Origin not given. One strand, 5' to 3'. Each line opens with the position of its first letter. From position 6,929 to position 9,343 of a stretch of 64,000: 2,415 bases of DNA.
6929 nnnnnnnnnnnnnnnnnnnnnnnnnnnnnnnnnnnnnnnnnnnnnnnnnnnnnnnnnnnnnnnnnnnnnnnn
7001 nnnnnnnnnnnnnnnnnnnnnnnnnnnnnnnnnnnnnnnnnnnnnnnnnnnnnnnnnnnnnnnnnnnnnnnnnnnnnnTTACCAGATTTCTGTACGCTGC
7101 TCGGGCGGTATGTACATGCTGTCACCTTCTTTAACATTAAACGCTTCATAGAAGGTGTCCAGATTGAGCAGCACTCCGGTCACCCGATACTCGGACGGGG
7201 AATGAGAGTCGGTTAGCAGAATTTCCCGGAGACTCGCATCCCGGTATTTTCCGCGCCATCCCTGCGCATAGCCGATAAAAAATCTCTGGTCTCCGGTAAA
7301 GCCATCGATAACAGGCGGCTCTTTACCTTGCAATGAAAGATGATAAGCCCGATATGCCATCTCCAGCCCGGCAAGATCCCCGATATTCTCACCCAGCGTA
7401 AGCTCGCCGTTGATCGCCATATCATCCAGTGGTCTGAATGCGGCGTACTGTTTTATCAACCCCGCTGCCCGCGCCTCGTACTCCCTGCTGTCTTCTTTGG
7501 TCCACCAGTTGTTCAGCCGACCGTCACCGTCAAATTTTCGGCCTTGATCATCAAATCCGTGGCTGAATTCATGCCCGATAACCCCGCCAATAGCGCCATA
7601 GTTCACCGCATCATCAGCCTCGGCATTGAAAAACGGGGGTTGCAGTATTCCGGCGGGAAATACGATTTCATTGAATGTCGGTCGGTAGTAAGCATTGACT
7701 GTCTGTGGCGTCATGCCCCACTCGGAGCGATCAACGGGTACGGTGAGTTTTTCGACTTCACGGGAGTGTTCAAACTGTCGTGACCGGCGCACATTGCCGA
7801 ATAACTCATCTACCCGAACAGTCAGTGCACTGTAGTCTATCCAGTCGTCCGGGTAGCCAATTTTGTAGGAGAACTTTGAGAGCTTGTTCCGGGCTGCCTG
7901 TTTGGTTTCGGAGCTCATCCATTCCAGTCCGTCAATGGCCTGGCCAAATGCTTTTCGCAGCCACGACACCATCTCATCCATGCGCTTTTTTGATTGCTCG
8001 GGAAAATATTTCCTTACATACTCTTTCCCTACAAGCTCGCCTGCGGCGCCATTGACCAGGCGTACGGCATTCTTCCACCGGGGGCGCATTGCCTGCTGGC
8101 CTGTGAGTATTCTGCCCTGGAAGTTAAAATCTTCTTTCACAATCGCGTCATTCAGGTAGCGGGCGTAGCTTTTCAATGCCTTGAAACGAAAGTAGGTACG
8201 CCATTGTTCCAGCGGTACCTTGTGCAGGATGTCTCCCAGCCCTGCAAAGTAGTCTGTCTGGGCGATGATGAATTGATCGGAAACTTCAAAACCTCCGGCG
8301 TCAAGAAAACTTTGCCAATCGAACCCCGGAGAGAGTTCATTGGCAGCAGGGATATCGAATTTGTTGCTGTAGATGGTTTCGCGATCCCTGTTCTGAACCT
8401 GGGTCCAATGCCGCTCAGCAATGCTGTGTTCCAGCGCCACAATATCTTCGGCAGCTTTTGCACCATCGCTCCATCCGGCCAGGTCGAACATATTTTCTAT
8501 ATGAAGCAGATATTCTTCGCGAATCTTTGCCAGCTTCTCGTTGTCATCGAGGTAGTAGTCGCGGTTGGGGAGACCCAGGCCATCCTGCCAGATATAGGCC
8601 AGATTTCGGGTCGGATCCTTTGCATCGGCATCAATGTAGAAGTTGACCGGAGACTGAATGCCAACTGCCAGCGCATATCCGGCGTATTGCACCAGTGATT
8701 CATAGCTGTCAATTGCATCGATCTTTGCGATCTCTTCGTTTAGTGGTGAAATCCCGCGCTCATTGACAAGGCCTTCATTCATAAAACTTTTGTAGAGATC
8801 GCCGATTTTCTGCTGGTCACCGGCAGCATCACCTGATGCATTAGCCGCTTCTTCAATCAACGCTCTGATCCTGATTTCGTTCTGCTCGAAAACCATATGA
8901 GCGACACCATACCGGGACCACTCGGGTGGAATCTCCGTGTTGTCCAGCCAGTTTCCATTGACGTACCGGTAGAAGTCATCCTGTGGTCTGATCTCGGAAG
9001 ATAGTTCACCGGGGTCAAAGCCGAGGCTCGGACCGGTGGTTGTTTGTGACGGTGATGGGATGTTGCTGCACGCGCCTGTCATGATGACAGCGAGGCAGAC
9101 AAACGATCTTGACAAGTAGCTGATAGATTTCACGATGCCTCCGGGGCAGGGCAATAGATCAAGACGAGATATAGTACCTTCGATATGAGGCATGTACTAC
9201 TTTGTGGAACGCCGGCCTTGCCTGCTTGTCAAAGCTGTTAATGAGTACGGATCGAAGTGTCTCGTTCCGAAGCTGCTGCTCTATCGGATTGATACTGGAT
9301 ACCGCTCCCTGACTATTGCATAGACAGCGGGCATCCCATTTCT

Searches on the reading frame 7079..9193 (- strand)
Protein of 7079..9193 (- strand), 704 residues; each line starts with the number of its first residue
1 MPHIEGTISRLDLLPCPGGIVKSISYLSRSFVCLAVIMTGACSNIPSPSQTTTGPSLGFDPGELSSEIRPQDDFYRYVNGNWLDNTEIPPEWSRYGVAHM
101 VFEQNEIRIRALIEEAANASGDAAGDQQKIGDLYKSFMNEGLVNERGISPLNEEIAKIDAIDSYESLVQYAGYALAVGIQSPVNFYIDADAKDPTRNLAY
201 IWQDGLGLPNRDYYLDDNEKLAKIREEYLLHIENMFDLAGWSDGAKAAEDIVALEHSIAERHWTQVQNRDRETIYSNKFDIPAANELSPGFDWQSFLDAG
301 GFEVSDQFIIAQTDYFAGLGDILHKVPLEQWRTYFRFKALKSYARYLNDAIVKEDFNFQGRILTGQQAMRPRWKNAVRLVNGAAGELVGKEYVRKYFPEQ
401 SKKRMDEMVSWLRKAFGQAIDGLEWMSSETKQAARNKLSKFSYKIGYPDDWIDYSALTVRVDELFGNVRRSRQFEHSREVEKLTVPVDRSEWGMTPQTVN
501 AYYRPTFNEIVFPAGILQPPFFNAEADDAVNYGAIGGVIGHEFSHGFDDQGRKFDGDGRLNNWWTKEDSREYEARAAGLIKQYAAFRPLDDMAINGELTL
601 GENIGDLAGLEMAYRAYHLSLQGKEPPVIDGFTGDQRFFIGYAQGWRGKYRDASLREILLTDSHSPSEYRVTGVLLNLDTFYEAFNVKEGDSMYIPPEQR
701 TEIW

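Call 54: search_protein_families(library=pfam, proteins=[window:7079-9193:-], max_evalue=0.00001)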
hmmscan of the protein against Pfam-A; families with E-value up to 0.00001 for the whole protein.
window:7079-9193:- (704 aa): 2 families
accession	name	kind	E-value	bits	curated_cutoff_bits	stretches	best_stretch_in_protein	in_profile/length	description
PF05649.18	Peptidase_M13_N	-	3.3e-120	402.5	32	1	70-448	1-381/381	Peptidase family M13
PF01431.27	Peptidase_M13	-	2.3e-72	243.4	24.5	1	500-700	1-204/205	Peptidase family M13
